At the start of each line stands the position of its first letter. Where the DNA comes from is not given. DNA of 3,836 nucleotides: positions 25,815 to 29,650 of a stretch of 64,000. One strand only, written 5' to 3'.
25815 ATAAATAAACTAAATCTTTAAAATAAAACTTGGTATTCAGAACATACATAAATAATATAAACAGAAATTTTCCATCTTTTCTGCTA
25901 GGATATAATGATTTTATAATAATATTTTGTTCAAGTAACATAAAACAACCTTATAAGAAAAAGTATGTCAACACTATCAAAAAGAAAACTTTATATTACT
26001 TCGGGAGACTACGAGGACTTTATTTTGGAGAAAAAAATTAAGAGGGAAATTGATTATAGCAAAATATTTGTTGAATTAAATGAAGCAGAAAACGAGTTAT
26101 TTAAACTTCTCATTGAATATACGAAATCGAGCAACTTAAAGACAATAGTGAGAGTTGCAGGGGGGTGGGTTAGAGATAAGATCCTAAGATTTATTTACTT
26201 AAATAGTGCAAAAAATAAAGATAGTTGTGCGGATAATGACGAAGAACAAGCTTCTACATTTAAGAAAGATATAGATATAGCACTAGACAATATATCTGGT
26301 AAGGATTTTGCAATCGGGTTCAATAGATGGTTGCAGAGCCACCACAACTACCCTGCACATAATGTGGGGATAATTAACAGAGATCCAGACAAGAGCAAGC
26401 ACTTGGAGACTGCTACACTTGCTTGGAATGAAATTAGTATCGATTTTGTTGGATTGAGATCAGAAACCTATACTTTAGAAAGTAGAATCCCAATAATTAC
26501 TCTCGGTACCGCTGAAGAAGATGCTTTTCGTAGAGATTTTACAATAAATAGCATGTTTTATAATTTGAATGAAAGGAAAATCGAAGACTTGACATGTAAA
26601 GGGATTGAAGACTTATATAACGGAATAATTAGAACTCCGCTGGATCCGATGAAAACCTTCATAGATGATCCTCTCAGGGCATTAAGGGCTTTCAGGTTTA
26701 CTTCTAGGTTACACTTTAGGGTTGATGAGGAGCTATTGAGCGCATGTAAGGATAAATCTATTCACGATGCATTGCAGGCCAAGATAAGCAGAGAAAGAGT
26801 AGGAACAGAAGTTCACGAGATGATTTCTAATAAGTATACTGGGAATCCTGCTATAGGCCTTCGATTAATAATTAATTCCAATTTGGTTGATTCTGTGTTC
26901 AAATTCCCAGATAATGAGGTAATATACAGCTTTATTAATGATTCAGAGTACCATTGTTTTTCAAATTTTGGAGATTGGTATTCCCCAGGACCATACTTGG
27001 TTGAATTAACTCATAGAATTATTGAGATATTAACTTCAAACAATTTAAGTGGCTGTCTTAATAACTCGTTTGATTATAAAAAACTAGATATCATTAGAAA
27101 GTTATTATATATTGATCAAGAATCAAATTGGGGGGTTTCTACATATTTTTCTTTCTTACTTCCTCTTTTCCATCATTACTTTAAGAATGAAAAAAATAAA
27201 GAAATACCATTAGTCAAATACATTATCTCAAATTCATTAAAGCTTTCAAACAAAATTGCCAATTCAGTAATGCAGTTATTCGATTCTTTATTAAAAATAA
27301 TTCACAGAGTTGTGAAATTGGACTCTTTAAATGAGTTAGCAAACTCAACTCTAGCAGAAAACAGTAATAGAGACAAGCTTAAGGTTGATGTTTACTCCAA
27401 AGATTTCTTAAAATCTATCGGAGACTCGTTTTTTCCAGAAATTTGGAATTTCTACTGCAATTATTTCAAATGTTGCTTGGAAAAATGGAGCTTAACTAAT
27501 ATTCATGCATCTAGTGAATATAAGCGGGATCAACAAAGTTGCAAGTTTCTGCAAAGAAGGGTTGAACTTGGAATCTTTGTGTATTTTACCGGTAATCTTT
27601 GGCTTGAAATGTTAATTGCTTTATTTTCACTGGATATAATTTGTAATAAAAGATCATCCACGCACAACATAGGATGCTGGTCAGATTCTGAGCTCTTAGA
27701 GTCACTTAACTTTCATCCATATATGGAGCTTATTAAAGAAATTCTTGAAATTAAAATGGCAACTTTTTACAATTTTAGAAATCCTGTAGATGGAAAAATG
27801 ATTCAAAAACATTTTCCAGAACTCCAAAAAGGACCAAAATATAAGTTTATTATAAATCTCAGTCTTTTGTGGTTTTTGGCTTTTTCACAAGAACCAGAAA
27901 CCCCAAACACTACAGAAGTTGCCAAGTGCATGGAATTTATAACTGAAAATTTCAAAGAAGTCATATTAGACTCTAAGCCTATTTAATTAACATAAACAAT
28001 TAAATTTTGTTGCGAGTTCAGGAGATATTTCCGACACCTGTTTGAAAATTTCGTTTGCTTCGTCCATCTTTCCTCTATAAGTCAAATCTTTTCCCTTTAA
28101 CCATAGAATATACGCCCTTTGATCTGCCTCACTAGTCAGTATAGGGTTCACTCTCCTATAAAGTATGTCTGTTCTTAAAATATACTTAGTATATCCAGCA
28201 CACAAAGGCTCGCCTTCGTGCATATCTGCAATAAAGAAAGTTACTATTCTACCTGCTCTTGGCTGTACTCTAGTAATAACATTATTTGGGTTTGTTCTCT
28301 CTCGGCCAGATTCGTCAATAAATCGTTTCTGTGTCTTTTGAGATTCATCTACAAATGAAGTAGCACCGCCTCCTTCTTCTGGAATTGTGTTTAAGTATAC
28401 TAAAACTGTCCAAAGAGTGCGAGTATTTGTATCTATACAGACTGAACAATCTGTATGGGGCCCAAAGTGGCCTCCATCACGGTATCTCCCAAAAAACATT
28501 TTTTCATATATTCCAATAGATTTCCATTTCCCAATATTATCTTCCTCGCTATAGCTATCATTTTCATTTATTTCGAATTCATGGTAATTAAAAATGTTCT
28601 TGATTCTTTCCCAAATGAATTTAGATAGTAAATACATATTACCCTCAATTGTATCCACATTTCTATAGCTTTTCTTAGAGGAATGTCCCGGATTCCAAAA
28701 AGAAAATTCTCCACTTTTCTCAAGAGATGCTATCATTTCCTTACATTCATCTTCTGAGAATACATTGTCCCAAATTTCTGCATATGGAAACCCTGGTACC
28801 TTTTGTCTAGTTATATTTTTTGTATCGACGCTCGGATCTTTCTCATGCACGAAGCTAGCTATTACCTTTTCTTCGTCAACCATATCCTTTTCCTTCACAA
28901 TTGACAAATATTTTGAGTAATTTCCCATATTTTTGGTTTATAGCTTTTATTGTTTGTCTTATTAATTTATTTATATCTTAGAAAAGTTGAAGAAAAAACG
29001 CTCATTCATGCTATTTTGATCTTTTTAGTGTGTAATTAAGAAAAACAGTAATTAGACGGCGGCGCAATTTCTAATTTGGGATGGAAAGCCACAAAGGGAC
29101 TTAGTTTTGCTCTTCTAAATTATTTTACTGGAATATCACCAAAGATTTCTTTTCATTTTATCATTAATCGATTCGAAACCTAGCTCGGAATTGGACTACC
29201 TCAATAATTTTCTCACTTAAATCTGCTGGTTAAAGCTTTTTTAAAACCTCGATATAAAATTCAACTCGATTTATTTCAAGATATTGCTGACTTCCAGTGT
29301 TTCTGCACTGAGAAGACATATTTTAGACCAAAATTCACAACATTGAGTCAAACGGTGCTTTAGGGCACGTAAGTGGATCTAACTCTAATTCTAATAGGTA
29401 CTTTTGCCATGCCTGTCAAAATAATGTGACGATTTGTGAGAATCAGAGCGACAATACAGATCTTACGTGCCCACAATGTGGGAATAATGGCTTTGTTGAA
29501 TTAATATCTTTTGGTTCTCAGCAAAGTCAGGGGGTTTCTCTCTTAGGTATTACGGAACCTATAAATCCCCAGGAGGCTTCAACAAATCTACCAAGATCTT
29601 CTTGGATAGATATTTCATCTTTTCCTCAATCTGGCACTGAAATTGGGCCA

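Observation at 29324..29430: RNF126-like E3 ligase: conserved BCA2 zinc finger precedes any in-frame ATG; intron-like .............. element just upstream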

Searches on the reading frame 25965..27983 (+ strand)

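Call 7: search_protein_families(library=pfam, proteins=[window:25965-27983:+], max_evalue=0.01)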
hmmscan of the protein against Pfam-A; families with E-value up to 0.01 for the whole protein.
window:25965-27983:+ (673 aa): 1 family
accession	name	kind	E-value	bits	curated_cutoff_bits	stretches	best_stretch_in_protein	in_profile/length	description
PF01743.26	PolyA_pol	-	5.9e-21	75.6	23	1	63-223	2-126/126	Poly A polymerase head domain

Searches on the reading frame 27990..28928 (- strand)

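Call 7: search_protein_families(library=pfam, proteins=[window:27990-28928:-], max_evalue=0.01)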
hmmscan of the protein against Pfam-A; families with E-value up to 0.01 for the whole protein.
window:27990-28928:- (313 aa): 1 family
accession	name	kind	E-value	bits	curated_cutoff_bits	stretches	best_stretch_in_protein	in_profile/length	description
PF13640.12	2OG-FeII_Oxy_3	-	6.9e-12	46.6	27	1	146-251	3-93/98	2OG-Fe(II) oxygenase superfamily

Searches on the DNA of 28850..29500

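Call 42: search_rna_families(source=window, start=28850, end=29500, threshold=evalue, max_evalue=1)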
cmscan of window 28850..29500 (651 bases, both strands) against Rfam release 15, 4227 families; matches with E-value up to 1: 0.
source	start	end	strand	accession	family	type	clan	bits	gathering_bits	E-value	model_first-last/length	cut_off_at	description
